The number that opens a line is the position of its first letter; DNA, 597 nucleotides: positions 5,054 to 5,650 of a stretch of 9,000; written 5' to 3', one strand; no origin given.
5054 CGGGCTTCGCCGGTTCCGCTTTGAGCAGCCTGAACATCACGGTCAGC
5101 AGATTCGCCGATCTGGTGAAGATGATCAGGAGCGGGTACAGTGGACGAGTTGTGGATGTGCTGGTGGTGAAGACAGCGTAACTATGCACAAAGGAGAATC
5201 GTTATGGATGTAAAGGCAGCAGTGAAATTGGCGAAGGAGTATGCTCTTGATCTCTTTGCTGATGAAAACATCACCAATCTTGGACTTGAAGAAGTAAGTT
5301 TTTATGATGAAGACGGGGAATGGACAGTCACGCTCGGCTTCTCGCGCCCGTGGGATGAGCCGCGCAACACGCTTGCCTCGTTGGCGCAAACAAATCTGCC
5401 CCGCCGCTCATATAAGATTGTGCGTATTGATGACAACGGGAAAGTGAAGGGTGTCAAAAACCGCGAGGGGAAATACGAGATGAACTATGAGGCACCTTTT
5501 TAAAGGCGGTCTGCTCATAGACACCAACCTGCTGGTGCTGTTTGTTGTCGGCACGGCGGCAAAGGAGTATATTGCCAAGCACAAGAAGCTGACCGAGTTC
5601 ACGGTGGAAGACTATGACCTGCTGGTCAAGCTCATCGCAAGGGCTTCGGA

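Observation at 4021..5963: Three-gene cassette: HU-like/DUF4469-like protein + 99-aa protein + PIN-like nuclease; candidate tripartite toxin-antitoxin or defence module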

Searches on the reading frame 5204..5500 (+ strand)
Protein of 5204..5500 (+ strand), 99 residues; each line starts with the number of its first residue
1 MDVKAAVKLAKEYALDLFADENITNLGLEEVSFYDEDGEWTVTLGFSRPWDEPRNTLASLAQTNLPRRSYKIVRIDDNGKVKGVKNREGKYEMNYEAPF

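Call 3: search_protein_families(library=pfam, proteins=[window:5204-5500:+], max_evalue=1)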
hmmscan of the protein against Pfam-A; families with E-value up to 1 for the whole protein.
window:5204-5500:+ (99 aa): 0 families

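Call 4: search_protein_families(library=ncbifam, proteins=[window:5204-5500:+], max_evalue=1)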
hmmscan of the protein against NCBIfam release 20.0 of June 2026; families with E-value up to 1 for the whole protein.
window:5204-5500:+ (99 aa): 0 families

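Call 5: search_protein_families(library=padloc, proteins=[window:5204-5500:+], max_evalue=1)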
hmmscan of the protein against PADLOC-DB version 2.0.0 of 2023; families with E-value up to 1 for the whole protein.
window:5204-5500:+ (99 aa): 0 families

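Call 29: find_homologous_proteins(query=window:5204-5500:+)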
Query window:5204-5500:+ (99 aa): 323 proteins with E <= 0.001 among 324 candidates; the best 120 are listed.
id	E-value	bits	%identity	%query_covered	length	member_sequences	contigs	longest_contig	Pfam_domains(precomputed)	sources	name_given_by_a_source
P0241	9.6e-60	217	100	100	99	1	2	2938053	-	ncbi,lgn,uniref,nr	ncbi:MAG: hypothetical protein CDV28_1607 [Candidatus Electronema aureum]|uniref:PepSY domain-contai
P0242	2.4e-57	209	96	100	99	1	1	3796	-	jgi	jgi:uncharacterized protein YdeI (YjbR/CyaY-like superfamily)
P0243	6.5e-57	208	96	100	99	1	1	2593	-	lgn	-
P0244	3.0e-50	186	86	100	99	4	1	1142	-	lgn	-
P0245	9.2e-49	181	85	100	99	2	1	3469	-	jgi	jgi:hypothetical protein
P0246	1.5e-41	158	78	100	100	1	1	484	-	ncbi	-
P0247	3.4e-38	148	80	88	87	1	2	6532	-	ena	-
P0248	2.3e-37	145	80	90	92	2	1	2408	-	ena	-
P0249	4.0e-37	144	77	89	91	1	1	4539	-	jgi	-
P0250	4.4e-37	144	79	89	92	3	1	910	-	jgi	-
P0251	2.4e-36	142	77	88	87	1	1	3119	-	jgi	jgi:hypothetical protein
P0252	2.6e-36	142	81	89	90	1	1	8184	-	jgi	jgi:hypothetical protein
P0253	3.3e-36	141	78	88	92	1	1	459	-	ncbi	-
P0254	1.0e-35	140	79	90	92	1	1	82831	-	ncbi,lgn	-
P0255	1.2e-35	139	73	96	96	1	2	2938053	-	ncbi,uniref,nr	ncbi:MAG: hypothetical protein CDV28_102192 [Candidatus Electronema aureum]|uniref:Uncharacterized p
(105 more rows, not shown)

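Call 32: search_solved_structures(query=A3, max_evalue=10, show_alignments=1)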
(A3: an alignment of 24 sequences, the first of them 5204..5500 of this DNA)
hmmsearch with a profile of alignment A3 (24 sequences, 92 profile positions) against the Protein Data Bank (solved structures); distinct sequences matched with E-value up to 10: 1.
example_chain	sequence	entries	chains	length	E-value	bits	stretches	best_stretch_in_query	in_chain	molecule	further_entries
3m86_A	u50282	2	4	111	0.055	16.5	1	38-65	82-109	Amoebiasin-2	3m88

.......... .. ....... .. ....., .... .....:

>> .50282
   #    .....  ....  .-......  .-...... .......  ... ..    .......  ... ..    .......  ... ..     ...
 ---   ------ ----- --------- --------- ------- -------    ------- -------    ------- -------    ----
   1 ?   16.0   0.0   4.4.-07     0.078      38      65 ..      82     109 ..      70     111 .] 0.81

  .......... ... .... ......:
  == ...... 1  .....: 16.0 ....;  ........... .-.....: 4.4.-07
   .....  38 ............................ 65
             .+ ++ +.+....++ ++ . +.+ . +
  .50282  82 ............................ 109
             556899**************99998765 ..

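Call 33: search_protein_families(library=pfam, alignment_id=A3, max_evalue=1)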
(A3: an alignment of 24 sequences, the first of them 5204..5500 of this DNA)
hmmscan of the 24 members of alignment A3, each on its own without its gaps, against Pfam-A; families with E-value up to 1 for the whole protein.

A. member 1, window:5204-5500:+ (99 aa): 0 families

B. families by the number of members that match (of 24 scanned): 3 families
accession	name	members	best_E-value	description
PF24598.1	DOP1_C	1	0.029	DOP1 C-terminal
PF11497.13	NADH_Oxid_Nqo15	1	0.066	NADH-quinone oxidoreductase chain 15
PF20297.4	MSSS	1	0.09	MutS2 and Smr-associated SH3 domain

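Call 38: predict_structure(alignment_id=A3)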
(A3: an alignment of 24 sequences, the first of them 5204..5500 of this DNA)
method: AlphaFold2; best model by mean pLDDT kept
length: 99 residues; sequences in the alignment: 24
mean_pLDDT: 82.3   pTM: 0.71
mean pLDDT of the five models: 82.3, 78.2, 77.8, 76.5, 72.9
residues with pLDDT >= 90: 63; 70-90: 9; 50-70: 17; < 50: 10
segments of 3 or more residues with pLDDT < 50: 90-99
pLDDT, mean of each block of 10 residues (from residue 1): 97 96 94 95 92 60 66 96 81 41
secondary structure, 60 per line:
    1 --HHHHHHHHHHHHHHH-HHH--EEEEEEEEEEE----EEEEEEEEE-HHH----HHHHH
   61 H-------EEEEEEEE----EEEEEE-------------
elements in order: H3-17 E24-34 E39-47 H56-61 E69-76 E81-86

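Call 43: fold_search(model_id=the predicted structure, library=pdb)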
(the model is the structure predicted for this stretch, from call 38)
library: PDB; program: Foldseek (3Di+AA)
matches with E <= 10: 920; with E <= 0.001: 0
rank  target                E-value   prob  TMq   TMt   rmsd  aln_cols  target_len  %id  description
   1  4k90_B                2.7e-02  1.00  0.53  0.27   4.2        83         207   14  Extracellular metalloproteinase from Aspergillus (released 2013-10-23)
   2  5cxo_B                3.3e-02  0.72  0.36  0.28   9.3        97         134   13  Intriguing role of epoxide hydrolase/cyclase-like enzyme SalBIII in pyran ring formation in polyether salinomycin (released 2015-09-30)
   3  6baq_D                3.9e-02  0.33  0.27  0.15  12.2       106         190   11  Mus musculus BPIFA1 (released 2018-05-09)
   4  8vfq_B                4.5e-02  0.60  0.33  0.30   8.5       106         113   11  De novo design apixaban-binding protein: apx1049 (released 2024-12-25)
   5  4r80_A                4.7e-02  1.00  0.54  0.69   3.3        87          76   14  Crystal Structure of a De Novo Designed Beta Sheet Protein, Cystatin Fold, Northeast Structural Genomics Consortium (N (released 2014-09-24)
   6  8ow1_P                6.5e-02  0.84  0.42  0.18   9.5        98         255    8  Cryo-EM structure of the yeast Inner kinetochore bound to a CENP-A nucleosome. (released 2023-08-09)
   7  6t3e_A                7.8e-02  0.28  0.26  0.10  15.0       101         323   11  Structure of Thermococcus litoralis Delta(1)-pyrroline-2-carboxylate reductase in complex with NADH and L-proline (released 2020-05-13)
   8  6baq_C                8.8e-02  0.54  0.37  0.23   7.6       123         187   11  Mus musculus BPIFA1 (released 2018-05-09)
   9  8vfq_A                8.8e-02  0.47  0.33  0.30   8.5       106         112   11  De novo design apixaban-binding protein: apx1049 (released 2024-12-25)
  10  6t3e_B                8.8e-02  0.23  0.26  0.09  15.0       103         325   10  Structure of Thermococcus litoralis Delta(1)-pyrroline-2-carboxylate reductase in complex with NADH and L-proline (released 2020-05-13)
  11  6w40_B                9.4e-02  0.87  0.40  0.35   5.6        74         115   11  An enumerative algorithm for de novo design of proteins with diverse pocket structures (released 2020-04-08)
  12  6baq_A                9.4e-02  0.28  0.31  0.17  12.9       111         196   11  Mus musculus BPIFA1 (released 2018-05-09)
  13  1omo_A                1.1e-01  0.25  0.29  0.11  13.8       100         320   11  alanine dehydrogenase dimer w/bound NAD (archaeal) (released 2004-07-06)
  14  7aed_B                1.1e-01  0.38  0.35  0.28   8.9       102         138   13  VirB8 domain of PrgL from Enterococcus faecalis pCF10 (released 2020-11-18)
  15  5d9r                  1.3e-01  0.85  0.46  0.35   7.1       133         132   10  Crystal structure of a conserved domain in the intermembrane space region of the plastid division protein ARC6 (released 2015-11-11)
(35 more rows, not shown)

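Call 60: search_protein_families(library=phrogs, proteins=[window:5204-5500:+], max_evalue=0.01)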
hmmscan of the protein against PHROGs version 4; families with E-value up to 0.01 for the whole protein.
window:5204-5500:+ (99 aa): 0 families

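Call 75: search_protein_representatives(alignment_id=A3)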
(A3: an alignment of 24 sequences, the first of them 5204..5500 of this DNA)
Query: 24 sequences, 92 profile positions. Proteins with E-value up to 0.001 (for the whole library): 2539; up to 1e-10: 959; up to 1e-30: 9. The best 150 are listed.
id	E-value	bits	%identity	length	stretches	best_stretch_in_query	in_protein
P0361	8.7e-40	150.5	-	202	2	1-88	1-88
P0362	4.7e-35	135.3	-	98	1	1-91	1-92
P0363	2.8e-34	132.9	-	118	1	1-90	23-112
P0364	1.7e-33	130.4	-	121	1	1-91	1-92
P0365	5.1e-33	128.8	-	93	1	1-90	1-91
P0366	6.4e-33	128.5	-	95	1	1-88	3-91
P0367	6.8e-33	128.4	-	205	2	1-88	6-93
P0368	3.7e-32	126.1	-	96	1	1-90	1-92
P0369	5.1e-32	125.6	-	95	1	1-90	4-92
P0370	2.8e-30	120.0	-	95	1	2-90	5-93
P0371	7.9e-30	118.6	-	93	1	1-91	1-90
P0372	2.0e-29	117.3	-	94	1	1-90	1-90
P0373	3.6e-29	116.5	-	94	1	1-88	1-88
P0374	3.7e-29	116.4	-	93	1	1-90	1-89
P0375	1.2e-28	114.8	-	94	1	1-90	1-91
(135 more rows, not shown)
